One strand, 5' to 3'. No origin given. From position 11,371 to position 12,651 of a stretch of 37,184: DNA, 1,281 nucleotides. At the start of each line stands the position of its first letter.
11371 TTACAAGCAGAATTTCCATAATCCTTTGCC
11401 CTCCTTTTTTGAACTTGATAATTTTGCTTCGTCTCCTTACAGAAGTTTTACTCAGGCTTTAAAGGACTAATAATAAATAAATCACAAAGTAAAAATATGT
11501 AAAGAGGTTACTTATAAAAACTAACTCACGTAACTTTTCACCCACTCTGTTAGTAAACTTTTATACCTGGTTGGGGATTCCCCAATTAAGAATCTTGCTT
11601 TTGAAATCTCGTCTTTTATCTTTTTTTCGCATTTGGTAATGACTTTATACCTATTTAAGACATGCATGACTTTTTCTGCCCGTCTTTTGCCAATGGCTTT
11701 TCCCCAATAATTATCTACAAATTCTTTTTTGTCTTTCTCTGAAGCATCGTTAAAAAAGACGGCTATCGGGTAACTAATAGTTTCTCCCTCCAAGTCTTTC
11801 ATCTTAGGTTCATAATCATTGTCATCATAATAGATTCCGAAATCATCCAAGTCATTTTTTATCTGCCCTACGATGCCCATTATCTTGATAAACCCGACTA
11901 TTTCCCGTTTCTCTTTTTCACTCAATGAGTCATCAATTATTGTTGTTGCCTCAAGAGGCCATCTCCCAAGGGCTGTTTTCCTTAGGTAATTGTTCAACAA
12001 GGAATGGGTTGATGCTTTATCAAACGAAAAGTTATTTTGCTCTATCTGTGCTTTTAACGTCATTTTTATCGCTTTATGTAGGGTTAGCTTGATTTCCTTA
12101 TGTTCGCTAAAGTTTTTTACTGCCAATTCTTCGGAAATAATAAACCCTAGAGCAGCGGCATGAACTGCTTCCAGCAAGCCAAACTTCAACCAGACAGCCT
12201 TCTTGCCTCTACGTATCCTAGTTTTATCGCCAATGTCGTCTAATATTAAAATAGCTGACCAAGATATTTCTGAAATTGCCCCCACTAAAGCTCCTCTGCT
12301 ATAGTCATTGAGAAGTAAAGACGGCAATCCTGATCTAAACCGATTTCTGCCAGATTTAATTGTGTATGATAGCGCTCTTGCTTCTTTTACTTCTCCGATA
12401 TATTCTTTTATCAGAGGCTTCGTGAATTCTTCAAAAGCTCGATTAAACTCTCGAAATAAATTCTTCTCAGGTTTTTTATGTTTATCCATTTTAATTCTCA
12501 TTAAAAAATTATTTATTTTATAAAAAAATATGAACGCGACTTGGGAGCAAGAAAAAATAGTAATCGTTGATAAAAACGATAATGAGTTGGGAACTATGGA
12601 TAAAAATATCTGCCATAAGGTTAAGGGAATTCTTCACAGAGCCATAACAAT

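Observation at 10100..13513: Compact isoprenoid module: class-B radical SAM + prenyl diphosphate synthase + IDI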

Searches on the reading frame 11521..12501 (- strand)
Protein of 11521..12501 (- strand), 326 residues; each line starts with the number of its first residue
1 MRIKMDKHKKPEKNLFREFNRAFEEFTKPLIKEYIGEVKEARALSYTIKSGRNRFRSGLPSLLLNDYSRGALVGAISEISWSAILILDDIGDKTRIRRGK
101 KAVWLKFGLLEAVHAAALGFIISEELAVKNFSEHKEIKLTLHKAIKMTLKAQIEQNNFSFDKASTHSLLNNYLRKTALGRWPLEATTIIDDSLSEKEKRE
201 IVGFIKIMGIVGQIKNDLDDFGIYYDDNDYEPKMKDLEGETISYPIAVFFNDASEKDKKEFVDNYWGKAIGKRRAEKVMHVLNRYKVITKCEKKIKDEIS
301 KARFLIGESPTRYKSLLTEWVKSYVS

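Call 3: search_protein_families(library=pfam, proteins=[window:11521-12501:-], max_evalue=0.01)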
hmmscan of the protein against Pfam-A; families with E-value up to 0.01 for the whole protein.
window:11521-12501:- (326 aa): 1 family
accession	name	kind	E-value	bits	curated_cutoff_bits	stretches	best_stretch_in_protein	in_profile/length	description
PF00348.22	polyprenyl_synt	-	9.5e-19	68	27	1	66-269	37-238/251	Polyprenyl synthetase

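Call 4: search_protein_families(library=ncbifam, proteins=[window:11521-12501:-], max_evalue=0.01)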
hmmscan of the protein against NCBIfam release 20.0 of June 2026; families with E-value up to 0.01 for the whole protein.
window:11521-12501:- (326 aa): 8 families
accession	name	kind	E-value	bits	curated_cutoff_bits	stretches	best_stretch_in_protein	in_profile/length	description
TIGR02749.1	prenyl_cyano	equivalog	1.3e-08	34.2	383.2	1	73-304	72-296/322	solanesyl diphosphate synthase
NF041169.1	f2_encap_cargo4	exception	2e-08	33.9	450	1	78-304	80-307/334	family 2 encapsulin nanocompartment cargo protein polyprenyl transferase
NF040936.1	hexpp_archaea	equivalog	1.4e-07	31.1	400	1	23-114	10-107/275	hexaprenyl pyrophosphate synthase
NF041003.1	GGPP_syn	equivalog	5.1e-07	29.1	500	1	29-229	19-225/326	geranylgeranyl diphosphate synthase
TIGR02748.1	GerC3_HepT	equivalog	7.3e-07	28.6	456.55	1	78-310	73-299/319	heptaprenyl diphosphate synthase component II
NF040698.1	IdsA_Meth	equivalog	3e-06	26.7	468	1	74-308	68-306/328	short chain isoprenyl diphosphate synthase IdsA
NF045628.1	HxpDPsynlarge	equivalog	0.0013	17.8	500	1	46-252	29-237/311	hexaprenyl-diphosphate synthase large subunit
NF045549.1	GGPPsyn_IdsB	equivalog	0.0027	16.8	475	1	66-118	83-141/346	geranylgeranyl diphosphate synthase IdsB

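Call 22: find_homologous_proteins(query=window:11521-12501:-, max_evalue=0.00001)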
Query window:11521-12501:- (326 aa): 18 proteins with E <= 0.00001 among 2086 candidates.
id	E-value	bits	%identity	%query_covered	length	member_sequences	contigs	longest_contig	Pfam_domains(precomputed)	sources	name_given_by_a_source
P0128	1.2e-208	710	100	99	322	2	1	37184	PF00348.23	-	-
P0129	1.3e-104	368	54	98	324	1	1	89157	PF00348.23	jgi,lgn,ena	-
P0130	4.3e-79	284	46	96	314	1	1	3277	PF00348.23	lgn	-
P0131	2.8e-76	275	45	95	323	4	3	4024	PF00348.23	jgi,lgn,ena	-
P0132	3.9e-76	274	47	95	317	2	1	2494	PF00348.23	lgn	-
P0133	1.2e-75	273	45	95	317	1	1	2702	PF00348.23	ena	-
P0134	3.8e-73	265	45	94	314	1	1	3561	PF00348.23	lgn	-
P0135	2.3e-71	259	43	95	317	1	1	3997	PF00348.23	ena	-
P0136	3.1e-71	258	44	96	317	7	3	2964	PF00348.23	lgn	-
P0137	1.0e-69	253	41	95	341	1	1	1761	PF00348.23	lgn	-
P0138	7.5e-56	208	39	96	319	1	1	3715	PF00348.23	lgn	-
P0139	9.0e-56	208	37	98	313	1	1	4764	PF00348.23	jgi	-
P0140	2.3e-55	206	37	98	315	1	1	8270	PF00348.23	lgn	-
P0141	4.1e-55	205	38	94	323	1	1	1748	PF00348.23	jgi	jgi:geranylgeranyl pyrophosphate synthase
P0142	3.2e-53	199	40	85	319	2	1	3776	PF00348.23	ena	-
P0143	1.2e-52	197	38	94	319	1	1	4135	PF00348.23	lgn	-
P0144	1.0e-50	191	36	89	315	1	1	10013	PF00348.23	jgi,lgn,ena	-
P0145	4.2e-11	61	28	86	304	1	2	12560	PF00348.23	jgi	jgi:geranylgeranyl pyrophosphate synthase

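Call 23: find_encoding_contigs(protein=P0140, flank=8000, max_places=2)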
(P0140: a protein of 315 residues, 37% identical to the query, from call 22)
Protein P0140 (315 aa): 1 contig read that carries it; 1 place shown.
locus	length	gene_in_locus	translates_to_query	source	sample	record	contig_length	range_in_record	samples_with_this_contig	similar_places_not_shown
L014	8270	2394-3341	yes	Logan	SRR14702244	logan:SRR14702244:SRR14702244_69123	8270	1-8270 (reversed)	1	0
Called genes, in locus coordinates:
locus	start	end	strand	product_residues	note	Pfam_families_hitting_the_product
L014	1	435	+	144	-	?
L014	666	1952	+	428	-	PF02310:B12-binding, PF04055:Radical_SAM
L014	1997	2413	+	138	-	PF00293:NUDIX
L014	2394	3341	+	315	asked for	PF00348:polyprenyl_synt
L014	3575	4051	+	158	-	PF00908:dTDP_sugar_isom, PF05523:FdtA (weak), PF14667:Polysacc_synt_C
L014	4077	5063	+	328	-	PF01073:3Beta_HSD, PF01370:Epimerase, PF02719:Polysacc_synt_2, PF04321:RmlD_sub_bind, PF05368:NmrA, PF07993:NAD_binding_4 (faint), PF13460:NAD_binding_10, PF16363:GDP_Man_Dehyd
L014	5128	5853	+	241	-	PF01628:HrcA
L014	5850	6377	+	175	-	PF01025:GrpE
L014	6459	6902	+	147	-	PF00011:HSP20, PF17886:ArsA_HSP20 (weak)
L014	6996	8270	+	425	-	?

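Call 24: find_encoding_contigs(protein=P0145, flank=8000, max_places=2)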
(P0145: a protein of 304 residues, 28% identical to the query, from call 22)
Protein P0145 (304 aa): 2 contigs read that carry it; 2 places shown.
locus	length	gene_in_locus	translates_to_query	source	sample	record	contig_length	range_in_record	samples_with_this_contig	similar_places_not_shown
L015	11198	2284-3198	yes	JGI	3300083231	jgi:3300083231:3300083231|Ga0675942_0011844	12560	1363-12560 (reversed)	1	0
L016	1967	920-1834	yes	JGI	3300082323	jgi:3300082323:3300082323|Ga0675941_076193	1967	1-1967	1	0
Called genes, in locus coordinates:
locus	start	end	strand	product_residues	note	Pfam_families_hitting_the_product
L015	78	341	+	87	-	-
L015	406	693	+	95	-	-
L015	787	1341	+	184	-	PF02223:Thymidylate_kin, PF13238:AAA_18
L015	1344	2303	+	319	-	PF04055:Radical_SAM, PF13353:Fer4_12 (faint)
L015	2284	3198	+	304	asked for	PF00348:polyprenyl_synt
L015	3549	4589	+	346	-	PF03445:DUF294 (weak)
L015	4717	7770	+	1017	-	PF24391:HD-CE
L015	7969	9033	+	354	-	-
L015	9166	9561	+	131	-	-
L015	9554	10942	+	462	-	-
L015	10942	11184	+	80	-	-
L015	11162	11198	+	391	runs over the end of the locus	PF00589:Phage_integrase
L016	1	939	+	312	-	?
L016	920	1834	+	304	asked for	PF00348:polyprenyl_synt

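Call 25: find_encoding_contigs(protein=P0139, flank=8000, max_places=2)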
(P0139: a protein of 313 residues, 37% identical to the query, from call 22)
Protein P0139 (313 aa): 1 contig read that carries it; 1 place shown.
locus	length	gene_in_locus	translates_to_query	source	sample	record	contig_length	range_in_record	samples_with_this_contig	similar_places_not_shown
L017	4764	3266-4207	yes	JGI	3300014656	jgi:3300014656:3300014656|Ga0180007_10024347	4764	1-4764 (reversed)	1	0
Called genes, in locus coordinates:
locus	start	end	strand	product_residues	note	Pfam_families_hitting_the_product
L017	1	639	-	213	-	?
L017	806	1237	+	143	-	-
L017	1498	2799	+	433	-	PF02310:B12-binding, PF04055:Radical_SAM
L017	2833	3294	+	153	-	PF00293:NUDIX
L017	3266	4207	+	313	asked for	PF00348:polyprenyl_synt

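Call 26: search_protein_families(library=padloc, proteins=[window:11521-12501:-, L015:1344-2303:+, L015:2284-3198:+, L015:787-1341:+, L015:3549-4589:+, L015:4717-7770:+], max_evalue=0.01)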
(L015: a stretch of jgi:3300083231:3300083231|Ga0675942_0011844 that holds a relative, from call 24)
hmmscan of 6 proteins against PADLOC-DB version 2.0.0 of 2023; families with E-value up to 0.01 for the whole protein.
window:11521-12501:- (326 aa): 0 families

L015:1344-2303:+ (319 aa): 3 families
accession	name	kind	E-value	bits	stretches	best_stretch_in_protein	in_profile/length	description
PDLC02903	pVip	-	4.7e-19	66.9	1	5-155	3-152/257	Viperins not associated with kinases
PDLC02904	pVip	-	1.3e-18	65.4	1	6-155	7-156/262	Viperins associated with kinases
PDLC02905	pVip-kinase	-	1.1e-06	26.1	1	4-112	188-296/474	Viperin-kinase fusion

L015:2284-3198:+ (304 aa): 0 families

L015:787-1341:+ (184 aa): 2 families
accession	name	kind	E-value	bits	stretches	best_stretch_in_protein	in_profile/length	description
PDLC04690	PDC-M51B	-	1.9e-33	113.8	1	1-178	1-179/191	-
PDLC02911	VakA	-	6.1e-15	54.2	1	1-144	3-122/163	-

L015:3549-4589:+ (346 aa): 1 family
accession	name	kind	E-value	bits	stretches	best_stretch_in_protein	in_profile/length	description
PDLC04778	PDC-M70A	-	6e-39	132.4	1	27-343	17-352/355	-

L015:4717-7770:+ (1017 aa): 1 family
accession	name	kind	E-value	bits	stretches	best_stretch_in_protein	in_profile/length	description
PDLC03762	RT_UG24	-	0.00024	17.4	0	43-94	698-748/1036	DRT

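Call 27: search_protein_families(library=pfam, proteins=[L015:1344-2303:+, L015:2284-3198:+, L015:787-1341:+, L015:3549-4589:+], max_evalue=0.01)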
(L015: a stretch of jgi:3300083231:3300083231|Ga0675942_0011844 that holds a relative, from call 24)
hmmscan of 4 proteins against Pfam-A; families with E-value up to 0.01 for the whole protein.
L015:1344-2303:+ (319 aa): 3 families
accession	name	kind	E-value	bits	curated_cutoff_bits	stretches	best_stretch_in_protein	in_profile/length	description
PF04055.27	Radical_SAM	-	2e-21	77.3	29.5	1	8-162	3-165/166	Radical SAM superfamily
PF13353.11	Fer4_12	-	1e-05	26.3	22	1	10-90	13-97/137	4Fe-4S single cluster domain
PF13186.11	SPASM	-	5e-05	23.9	21.5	1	219-282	1-66/67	Iron-sulfur cluster-binding domain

L015:2284-3198:+ (304 aa): 1 family
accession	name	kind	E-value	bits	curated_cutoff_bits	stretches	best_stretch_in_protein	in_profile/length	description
PF00348.22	polyprenyl_synt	-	1.4e-20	74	27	1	35-236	6-214/251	Polyprenyl synthetase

L015:787-1341:+ (184 aa): 5 families
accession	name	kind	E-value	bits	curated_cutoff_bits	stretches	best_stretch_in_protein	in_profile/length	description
PF02223.23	Thymidylate_kin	-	2.4e-13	50.6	27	1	5-171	1-181/185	Thymidylate kinase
PF13238.12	AAA_18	-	6.8e-08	33.5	29.4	1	3-140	1-120/128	AAA domain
PF01712.25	dNK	-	5.6e-05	23.4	27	1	3-135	1-147/203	Deoxynucleoside kinase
PF13671.12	AAA_33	-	6.8e-05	23.6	27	1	3-33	2-32/143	AAA domain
PF13521.12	AAA_28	-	0.00015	22.5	27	1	3-138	2-135/164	AAA domain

L015:3549-4589:+ (346 aa): 1 family
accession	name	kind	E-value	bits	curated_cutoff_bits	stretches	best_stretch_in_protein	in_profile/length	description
PF03445.19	DUF294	-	1.5e-06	28.6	21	1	57-114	44-104/138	Putative nucleotidyltransferase DUF294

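Call 35: search_solved_structures(query=A2, max_evalue=0.00001, show_alignments=2)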
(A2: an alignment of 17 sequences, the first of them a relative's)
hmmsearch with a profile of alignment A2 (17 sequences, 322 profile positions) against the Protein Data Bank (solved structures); distinct sequences matched with E-value up to 0.00001: 18.
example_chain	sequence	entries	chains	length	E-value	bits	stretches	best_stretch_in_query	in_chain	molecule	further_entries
1wy0_A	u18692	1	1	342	2.6e-12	49.7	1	73-306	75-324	geranylgeranyl pyrophosphate synthetase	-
5h9d_A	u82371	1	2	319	4.1e-12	49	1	24-318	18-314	Farnesyl pyrophosphate synthetase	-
3pko_A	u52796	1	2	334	5e-10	42.2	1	34-304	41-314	Geranylgeranyl pyrophosphate synthase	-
9k9b_A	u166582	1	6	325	5.3e-10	42.1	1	45-316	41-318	Solanesyl diphosphate synthase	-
3n3d_A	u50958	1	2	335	5.3e-10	42.1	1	34-304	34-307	Geranylgeranyl pyrophosphate synthase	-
3aqb_B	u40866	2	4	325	2.2e-09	40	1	22-281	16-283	Component B of hexaprenyl diphosphate synthase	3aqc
9jr6_A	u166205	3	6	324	6.2e-09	38.6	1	45-316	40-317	Probable solanesyl-diphosphate synthase 3, chloroplastic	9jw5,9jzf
9kbk_A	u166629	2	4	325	6.2e-09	38.6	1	45-316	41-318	Probable solanesyl-diphosphate synthase 3, chloroplastic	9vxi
9jsc_A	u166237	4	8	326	6.3e-09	38.6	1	45-316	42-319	Probable solanesyl-diphosphate synthase 3, chloroplastic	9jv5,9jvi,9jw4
9kaf_A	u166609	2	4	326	6.3e-09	38.6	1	45-316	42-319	Probable solanesyl-diphosphate synthase 3, chloroplastic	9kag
9jqs_A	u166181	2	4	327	6.3e-09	38.6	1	45-316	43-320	Probable solanesyl-diphosphate synthase 3, chloroplastic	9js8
9jv9_A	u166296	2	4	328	6.4e-09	38.5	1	45-316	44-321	Probable solanesyl-diphosphate synthase 3, chloroplastic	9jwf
9k99_A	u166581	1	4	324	5.4e-08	35.5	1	45-316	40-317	Solanesyl diphosphate synthase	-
9k9c_A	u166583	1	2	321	5.6e-08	35.5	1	45-230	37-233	Solanesyl diphosphate synthase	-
9kcy_A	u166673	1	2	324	5.7e-08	35.4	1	45-230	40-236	Solanesyl diphosphate synthase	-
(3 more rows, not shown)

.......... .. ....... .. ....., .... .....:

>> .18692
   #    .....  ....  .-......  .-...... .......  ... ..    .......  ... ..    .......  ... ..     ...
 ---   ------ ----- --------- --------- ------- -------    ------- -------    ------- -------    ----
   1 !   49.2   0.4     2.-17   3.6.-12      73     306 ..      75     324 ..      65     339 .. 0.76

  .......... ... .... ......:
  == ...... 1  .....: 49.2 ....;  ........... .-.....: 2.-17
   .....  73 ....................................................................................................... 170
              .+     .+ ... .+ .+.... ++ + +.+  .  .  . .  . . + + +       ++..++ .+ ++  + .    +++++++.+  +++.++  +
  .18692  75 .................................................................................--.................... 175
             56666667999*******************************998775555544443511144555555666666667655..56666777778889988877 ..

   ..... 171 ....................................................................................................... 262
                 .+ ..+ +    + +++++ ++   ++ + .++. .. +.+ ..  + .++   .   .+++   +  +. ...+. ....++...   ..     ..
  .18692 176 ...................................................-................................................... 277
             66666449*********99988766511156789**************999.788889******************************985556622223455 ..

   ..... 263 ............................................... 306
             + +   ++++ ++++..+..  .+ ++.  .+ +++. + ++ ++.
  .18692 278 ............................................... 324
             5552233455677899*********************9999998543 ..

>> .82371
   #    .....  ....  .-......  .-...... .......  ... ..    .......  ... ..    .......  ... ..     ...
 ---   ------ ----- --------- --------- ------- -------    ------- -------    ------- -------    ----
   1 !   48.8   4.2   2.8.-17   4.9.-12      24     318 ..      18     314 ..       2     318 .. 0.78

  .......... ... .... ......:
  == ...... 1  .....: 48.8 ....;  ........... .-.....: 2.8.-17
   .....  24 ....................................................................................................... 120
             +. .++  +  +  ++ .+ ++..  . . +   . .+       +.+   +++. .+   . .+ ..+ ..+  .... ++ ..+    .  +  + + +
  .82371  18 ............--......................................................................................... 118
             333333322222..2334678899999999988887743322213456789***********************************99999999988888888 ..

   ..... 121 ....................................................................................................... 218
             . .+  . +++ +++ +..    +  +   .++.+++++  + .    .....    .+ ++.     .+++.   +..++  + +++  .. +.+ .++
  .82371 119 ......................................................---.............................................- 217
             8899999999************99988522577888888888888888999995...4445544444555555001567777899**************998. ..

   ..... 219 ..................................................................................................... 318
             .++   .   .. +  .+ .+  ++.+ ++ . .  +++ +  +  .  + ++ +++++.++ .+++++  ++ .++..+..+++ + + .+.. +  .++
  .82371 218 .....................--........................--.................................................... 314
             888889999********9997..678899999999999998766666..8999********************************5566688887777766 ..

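Call 49: predict_structure(alignment_id=A2)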
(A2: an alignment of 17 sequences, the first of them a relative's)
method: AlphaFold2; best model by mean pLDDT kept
length: 322 residues; sequences in the alignment: 17
mean_pLDDT: 89.8   pTM: 0.88
mean pLDDT of the five models: 89.8, 88.8, 88.6, 88.5, 86.5
residues with pLDDT >= 90: 223; 70-90: 84; 50-70: 7; < 50: 8
segments of 3 or more residues with pLDDT < 50: 1-8
pLDDT, mean of each block of 10 residues (from residue 1): 40 89 92 85 90 90 91 97 91 90 96 96 91 95 95 84 95 96 94 95 95 85 73 91 95 95 90 94 96 94 90 85 69
secondary structure, 60 per line:
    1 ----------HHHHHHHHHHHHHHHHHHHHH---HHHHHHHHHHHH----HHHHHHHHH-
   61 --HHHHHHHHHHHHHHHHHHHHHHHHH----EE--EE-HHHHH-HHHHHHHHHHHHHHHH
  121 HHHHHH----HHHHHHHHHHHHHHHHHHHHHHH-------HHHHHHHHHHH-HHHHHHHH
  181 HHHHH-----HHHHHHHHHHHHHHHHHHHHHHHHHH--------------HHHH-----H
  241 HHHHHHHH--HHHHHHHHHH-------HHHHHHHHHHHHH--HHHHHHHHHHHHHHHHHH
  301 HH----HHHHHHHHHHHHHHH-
elements in order: H11-31 H35-46 H51-59 H63-87 H99-103 H105-126 H131-153 H161-171 H173-185 H191-216 H231-234 H240-248 H251-260 H268-280 H283-302 H307-321
